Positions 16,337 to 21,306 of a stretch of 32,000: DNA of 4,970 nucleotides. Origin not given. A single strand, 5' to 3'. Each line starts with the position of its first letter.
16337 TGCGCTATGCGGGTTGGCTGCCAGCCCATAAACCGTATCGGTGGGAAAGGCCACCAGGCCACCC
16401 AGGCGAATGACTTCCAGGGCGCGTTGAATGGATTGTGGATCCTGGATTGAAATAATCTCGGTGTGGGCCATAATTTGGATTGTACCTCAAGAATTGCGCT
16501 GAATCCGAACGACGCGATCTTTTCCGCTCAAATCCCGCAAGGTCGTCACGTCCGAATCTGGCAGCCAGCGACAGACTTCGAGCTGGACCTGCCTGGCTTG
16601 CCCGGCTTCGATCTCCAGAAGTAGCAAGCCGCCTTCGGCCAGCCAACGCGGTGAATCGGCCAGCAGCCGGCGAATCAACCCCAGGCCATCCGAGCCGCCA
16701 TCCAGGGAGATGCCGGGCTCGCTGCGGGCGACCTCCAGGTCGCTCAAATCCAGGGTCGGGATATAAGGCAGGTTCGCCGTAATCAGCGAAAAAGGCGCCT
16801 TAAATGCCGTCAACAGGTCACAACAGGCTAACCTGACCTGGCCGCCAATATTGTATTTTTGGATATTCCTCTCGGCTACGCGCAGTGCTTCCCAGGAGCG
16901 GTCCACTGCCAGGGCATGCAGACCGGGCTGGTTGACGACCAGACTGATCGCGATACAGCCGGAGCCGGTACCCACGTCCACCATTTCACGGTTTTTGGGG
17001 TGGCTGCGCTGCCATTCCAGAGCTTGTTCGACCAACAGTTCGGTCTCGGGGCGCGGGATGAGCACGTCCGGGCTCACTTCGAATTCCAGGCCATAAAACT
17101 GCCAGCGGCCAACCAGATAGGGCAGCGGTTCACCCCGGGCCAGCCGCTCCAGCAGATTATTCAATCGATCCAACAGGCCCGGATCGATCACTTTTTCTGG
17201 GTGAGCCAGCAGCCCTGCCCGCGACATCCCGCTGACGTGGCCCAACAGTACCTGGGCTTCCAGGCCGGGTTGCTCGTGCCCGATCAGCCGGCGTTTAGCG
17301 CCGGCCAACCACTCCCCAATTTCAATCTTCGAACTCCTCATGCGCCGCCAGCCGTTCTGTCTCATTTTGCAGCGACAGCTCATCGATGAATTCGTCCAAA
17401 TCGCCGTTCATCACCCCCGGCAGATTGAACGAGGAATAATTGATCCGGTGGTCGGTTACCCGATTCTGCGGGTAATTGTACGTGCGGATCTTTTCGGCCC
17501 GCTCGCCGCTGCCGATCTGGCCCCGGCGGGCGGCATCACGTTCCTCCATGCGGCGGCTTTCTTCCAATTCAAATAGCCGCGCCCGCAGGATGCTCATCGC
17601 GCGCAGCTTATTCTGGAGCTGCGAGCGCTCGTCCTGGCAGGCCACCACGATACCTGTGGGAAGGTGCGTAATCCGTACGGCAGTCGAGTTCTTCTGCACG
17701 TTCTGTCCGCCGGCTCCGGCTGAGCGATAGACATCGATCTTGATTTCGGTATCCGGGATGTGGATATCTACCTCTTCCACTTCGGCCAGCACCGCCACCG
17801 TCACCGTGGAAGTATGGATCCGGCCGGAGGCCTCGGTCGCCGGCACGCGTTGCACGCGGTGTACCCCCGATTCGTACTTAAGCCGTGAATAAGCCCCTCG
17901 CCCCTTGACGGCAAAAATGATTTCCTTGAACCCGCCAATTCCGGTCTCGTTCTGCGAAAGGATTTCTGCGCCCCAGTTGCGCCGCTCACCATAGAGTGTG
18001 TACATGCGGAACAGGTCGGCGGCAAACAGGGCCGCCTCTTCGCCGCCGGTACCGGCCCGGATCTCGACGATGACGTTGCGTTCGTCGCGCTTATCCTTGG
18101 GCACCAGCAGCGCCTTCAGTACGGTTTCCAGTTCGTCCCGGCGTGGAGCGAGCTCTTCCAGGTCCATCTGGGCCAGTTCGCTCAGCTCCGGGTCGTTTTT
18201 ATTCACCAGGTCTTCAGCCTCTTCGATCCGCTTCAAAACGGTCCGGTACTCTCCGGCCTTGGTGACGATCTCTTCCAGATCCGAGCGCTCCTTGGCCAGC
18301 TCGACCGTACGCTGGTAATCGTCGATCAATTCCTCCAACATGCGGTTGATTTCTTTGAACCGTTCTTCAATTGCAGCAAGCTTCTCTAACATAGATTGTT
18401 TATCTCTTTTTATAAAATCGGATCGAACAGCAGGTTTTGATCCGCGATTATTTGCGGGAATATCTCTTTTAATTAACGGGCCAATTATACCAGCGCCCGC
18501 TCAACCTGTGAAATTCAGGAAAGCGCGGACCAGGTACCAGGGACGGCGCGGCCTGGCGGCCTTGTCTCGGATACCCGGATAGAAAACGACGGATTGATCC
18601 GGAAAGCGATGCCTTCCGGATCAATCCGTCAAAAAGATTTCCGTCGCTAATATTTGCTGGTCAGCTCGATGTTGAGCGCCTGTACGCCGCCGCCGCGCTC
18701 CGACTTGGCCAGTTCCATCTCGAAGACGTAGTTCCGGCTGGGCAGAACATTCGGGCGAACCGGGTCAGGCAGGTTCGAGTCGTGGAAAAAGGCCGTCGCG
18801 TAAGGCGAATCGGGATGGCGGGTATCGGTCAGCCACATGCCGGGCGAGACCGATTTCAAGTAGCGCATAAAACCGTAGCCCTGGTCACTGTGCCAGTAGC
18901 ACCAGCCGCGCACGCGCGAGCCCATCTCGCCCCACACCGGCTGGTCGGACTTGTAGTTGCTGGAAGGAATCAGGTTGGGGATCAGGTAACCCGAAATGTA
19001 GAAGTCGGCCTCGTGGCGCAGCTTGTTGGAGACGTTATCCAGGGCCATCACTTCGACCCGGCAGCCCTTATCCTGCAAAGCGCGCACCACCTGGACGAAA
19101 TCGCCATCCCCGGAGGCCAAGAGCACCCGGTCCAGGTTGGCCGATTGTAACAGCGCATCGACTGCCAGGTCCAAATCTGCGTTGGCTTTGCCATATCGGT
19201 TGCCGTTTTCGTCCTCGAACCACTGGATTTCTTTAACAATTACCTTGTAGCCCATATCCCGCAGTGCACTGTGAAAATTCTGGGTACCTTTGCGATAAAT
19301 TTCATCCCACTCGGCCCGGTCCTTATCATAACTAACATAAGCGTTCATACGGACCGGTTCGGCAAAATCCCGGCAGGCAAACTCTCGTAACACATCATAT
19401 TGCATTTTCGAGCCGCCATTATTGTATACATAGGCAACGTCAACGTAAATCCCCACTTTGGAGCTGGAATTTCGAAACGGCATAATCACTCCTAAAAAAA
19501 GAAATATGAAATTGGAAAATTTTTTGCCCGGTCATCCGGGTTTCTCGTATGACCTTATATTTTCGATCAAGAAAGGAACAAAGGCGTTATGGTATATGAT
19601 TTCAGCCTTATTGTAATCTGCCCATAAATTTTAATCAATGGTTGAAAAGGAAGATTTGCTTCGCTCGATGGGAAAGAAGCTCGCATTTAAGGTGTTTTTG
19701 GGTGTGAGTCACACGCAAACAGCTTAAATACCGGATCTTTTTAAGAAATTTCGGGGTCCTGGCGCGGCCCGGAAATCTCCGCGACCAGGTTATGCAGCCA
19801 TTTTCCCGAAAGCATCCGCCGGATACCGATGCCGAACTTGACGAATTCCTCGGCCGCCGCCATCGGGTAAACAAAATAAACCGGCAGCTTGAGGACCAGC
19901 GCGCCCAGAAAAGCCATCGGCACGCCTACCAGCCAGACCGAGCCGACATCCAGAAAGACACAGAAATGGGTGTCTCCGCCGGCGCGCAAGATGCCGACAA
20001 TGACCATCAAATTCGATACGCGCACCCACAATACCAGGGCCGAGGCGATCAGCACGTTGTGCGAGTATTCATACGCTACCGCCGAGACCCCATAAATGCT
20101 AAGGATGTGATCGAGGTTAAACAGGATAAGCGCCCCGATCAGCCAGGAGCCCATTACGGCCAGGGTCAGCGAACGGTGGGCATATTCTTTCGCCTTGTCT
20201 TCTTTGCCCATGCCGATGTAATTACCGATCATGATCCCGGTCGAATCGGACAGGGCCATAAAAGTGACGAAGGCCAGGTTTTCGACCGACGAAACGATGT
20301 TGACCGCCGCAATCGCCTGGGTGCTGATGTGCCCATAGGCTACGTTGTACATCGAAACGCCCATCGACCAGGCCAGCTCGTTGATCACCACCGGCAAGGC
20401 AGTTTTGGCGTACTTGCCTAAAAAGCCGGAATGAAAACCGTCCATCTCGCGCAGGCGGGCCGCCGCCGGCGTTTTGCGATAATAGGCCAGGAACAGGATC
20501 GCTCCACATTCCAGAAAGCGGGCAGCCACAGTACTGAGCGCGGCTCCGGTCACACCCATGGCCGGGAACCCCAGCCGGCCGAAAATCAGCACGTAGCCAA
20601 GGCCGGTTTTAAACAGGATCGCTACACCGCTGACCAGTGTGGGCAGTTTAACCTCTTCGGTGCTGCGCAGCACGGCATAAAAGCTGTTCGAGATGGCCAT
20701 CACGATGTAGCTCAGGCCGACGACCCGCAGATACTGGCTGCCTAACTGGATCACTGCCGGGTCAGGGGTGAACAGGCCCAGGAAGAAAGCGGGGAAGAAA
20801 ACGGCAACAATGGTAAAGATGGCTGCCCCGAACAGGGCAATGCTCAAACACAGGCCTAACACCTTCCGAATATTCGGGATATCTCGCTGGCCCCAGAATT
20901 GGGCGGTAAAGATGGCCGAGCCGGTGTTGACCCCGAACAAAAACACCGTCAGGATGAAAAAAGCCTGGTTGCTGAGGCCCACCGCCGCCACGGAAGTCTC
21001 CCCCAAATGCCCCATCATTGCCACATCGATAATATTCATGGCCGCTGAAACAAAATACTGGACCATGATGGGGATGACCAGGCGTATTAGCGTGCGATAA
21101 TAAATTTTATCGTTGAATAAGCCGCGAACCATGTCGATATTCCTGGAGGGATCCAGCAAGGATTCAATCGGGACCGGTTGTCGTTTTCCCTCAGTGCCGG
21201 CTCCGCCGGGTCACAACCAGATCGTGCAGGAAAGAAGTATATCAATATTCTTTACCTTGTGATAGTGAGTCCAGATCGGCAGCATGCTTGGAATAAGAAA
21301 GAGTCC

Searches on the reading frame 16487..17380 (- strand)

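Call 14: search_protein_families(library=pfam, proteins=[window:16487-17380:-], max_evalue=0.001)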
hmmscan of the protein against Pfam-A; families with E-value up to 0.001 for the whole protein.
window:16487-17380:- (297 aa): 9 families
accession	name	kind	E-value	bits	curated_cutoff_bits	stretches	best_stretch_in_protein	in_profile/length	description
PF17827.6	PrmC_N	-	4.6e-19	69.2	23.4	1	23-91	1-71/71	PrmC N-terminal domain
PF05175.20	MTS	-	8.8e-10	38.9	23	1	124-206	30-108/170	Methyltransferase small domain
PF06325.19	PrmA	-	1.3e-05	25.2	22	1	120-204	154-234/296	Ribosomal protein L11 methyltransferase (PrmA)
PF12847.13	Methyltransf_18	-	2.4e-05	24.8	27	1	128-194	13-79/151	Methyltransferase domain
PF13649.12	Methyltransf_25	-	3.2e-05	25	27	1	134-208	2-78/97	Methyltransferase domain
PF13847.12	Methyltransf_31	-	0.00011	22.4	27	1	129-191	3-65/145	Methyltransferase domain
PF01170.24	UPF0020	-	0.00027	21.1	22.3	1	115-206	42-131/197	RMKL-like, methyltransferase domain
PF24675.1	NpmA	-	0.00063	19.5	60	1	127-181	21-76/214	16S rRNA (adenine(1408)-N(1))-methyltransferase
PF01135.25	PCMT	-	0.00079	19.7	20.3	0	116-209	61-157/210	Protein-L-isoaspartate(D-aspartate) O-methyltransferase (PCMT)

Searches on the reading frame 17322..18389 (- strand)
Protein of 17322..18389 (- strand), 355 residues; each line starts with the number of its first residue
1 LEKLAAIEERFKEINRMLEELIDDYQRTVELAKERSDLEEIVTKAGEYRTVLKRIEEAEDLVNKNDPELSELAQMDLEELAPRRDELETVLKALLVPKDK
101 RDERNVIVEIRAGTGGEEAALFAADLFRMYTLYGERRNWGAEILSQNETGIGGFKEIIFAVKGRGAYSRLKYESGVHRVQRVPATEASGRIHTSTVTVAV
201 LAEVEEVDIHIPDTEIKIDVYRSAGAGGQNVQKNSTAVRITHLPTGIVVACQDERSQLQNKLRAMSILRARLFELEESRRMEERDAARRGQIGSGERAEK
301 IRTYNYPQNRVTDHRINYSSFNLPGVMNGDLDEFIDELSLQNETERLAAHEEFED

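Call 14: search_protein_families(library=pfam, proteins=[window:17322-18389:-], max_evalue=0.001)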
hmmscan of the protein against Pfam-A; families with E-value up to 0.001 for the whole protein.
window:17322-18389:- (355 aa): 2 families
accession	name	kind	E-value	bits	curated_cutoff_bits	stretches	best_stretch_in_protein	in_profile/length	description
PF03462.23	PCRF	-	2e-70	237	24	1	7-198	1-194/194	PCRF domain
PF00472.26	RF-1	-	5.4e-41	139.6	35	1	205-315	1-116/116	RF-1 domain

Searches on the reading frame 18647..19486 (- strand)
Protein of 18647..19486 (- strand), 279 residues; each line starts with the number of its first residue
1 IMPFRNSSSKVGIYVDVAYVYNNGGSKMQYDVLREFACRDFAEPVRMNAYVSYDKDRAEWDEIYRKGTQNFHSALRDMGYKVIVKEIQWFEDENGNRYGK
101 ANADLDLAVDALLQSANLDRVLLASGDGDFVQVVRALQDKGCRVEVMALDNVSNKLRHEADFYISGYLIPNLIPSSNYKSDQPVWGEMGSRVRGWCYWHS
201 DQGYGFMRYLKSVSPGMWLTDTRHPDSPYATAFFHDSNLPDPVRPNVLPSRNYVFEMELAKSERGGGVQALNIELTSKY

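Call 14: search_protein_families(library=pfam, proteins=[window:18647-19486:-], max_evalue=0.001)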
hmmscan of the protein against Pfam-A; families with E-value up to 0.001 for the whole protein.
window:18647-19486:- (279 aa): 1 family
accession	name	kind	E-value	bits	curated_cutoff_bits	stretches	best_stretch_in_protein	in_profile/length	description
PF01936.24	NYN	-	1.1e-23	84.8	24.2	1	10-164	1-142/145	NYN domain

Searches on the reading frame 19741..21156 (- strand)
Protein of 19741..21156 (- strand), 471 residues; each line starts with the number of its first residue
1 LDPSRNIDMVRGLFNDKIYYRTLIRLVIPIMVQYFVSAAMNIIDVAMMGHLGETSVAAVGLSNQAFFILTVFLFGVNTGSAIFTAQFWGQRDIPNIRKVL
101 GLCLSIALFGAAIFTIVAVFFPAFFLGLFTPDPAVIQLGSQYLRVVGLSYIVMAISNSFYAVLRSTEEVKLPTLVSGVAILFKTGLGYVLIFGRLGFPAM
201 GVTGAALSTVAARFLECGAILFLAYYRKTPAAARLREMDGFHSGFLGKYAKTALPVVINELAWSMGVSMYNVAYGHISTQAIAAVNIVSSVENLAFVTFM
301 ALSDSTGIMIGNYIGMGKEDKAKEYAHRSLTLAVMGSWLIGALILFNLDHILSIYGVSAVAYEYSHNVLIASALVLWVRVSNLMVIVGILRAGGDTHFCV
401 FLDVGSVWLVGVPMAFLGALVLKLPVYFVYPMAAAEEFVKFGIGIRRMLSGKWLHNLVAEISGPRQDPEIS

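Call 14: search_protein_families(library=pfam, proteins=[window:19741-21156:-], max_evalue=0.001)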
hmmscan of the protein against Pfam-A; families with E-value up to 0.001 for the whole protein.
window:19741-21156:- (471 aa): 1 family
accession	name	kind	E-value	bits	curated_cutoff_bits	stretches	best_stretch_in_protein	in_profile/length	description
PF01554.23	MatE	-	7.7e-49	165.9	24.9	2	29-189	1-161/161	MatE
